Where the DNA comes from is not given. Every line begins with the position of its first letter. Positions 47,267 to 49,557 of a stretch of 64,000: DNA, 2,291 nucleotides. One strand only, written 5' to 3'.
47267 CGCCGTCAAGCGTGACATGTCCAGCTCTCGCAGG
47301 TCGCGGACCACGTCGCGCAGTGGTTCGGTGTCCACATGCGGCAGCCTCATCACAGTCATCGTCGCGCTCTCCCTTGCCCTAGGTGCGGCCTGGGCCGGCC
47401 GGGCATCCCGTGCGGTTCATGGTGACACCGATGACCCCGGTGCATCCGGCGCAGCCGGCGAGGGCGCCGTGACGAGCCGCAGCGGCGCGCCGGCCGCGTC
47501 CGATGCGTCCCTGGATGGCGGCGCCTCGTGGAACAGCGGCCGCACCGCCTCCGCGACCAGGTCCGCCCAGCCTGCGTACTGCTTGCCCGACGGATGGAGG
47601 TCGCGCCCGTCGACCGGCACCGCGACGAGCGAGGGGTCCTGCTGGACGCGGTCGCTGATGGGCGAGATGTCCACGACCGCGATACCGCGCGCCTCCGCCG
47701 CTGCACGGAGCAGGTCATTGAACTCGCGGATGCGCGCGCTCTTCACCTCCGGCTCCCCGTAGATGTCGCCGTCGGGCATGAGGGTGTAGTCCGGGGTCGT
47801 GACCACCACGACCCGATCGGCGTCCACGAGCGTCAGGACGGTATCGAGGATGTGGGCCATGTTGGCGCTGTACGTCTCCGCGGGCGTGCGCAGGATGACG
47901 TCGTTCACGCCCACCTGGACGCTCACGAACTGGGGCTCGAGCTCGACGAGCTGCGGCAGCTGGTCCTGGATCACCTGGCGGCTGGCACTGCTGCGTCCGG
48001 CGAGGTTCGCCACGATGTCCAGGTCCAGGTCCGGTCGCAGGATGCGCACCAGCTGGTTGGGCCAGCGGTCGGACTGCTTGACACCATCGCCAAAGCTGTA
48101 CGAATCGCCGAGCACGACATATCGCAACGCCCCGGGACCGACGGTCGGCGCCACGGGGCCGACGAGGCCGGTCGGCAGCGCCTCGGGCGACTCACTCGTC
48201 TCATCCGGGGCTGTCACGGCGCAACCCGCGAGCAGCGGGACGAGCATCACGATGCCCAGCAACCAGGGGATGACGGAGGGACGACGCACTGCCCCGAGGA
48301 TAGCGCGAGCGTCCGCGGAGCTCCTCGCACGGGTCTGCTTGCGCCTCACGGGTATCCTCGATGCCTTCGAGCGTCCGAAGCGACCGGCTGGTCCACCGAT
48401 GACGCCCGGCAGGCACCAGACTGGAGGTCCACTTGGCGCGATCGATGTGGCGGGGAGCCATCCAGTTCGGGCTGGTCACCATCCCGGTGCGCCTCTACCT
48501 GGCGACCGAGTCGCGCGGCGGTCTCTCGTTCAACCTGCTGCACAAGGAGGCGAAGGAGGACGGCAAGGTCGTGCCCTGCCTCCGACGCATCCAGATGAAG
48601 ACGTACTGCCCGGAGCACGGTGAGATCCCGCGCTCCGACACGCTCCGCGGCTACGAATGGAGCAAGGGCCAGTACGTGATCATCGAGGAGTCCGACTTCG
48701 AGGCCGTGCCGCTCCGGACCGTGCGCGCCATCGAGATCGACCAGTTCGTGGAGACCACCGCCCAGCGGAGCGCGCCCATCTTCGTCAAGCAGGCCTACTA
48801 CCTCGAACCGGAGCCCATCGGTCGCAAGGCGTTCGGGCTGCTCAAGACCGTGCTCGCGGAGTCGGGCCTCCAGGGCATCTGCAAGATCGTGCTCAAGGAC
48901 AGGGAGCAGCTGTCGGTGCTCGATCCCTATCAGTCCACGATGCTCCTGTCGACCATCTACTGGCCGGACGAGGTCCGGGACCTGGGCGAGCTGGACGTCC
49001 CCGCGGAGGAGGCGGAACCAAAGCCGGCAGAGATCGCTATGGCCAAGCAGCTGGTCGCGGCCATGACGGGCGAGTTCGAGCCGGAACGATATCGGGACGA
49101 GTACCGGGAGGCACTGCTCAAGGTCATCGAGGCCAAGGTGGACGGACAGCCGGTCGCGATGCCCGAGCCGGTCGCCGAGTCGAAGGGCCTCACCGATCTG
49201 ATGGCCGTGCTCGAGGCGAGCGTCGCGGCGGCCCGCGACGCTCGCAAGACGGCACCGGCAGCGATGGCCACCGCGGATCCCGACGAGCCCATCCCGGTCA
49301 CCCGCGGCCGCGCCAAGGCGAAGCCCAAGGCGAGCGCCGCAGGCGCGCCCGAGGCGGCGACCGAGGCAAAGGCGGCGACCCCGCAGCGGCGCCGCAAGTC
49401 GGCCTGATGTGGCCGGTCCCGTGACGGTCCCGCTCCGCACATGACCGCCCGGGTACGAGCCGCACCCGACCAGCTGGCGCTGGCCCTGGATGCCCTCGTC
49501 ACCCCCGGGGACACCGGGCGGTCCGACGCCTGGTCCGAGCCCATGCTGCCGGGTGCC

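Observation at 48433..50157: Ku gene followed by a ligase-like nucleotidyltransferase domain whose catalytic lysines are all substituted; no LigD in the window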

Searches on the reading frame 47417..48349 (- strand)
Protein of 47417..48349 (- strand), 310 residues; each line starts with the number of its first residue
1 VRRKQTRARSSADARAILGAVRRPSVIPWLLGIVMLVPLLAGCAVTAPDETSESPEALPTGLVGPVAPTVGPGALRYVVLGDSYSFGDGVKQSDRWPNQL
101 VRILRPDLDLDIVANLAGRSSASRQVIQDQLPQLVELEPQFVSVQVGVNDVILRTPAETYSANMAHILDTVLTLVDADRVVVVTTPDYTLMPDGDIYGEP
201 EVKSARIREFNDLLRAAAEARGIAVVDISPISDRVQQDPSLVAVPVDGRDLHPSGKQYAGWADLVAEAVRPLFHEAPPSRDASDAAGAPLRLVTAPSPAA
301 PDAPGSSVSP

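Call 3: search_protein_families(library=pfam, proteins=[window:47417-48349:-], max_evalue=1)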
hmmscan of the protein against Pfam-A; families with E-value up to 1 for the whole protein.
window:47417-48349:- (310 aa): 3 families
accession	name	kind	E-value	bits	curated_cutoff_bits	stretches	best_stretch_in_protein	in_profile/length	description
PF13472.12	Lipase_GDSL_2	-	2.7e-23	83.8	32.9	1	79-258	1-176/178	GDSL-like Lipase/Acylhydrolase family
PF00657.28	Lipase_GDSL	-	1.7e-11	45.1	23.6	1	77-264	1-207/208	GDSL-like Lipase/Acylhydrolase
PF25182.1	NonGDSL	-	0.0064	16.3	80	1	73-189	26-142/220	Non-GDSL lipase-like family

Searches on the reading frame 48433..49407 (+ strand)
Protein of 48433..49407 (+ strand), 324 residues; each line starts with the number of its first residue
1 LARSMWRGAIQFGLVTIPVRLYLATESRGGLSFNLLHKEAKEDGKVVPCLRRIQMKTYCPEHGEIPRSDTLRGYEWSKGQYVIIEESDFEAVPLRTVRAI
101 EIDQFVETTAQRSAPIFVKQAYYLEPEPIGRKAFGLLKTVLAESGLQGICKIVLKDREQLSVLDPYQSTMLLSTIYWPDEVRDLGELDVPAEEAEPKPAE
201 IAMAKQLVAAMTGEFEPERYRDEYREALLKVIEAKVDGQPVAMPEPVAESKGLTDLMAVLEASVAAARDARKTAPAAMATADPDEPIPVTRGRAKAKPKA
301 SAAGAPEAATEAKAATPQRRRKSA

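Call 3: search_protein_families(library=pfam, proteins=[window:48433-49407:+], max_evalue=1)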
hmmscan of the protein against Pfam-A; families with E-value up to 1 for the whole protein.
window:48433-49407:+ (324 aa): 1 family
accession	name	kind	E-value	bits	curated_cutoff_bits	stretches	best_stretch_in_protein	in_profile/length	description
PF02735.22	Ku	-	2.9e-34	119.1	25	1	12-203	2-190/190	Ku70/Ku80 beta-barrel domain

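Call 4: search_protein_families(library=ncbifam, proteins=[window:48433-49407:+], max_evalue=1)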
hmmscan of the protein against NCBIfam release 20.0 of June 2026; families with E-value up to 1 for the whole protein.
window:48433-49407:+ (324 aa): 1 family
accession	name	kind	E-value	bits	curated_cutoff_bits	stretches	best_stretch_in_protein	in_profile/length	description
TIGR02772.2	Ku_bact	equivalog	2.4e-71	240.2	150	1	3-264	1-259/259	non-homologous end joining protein Ku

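Call 68: search_protein_families(library=padloc, proteins=[window:48433-49407:+], max_evalue=0.01)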
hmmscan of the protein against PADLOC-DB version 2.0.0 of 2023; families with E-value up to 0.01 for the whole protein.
window:48433-49407:+ (324 aa): 0 families
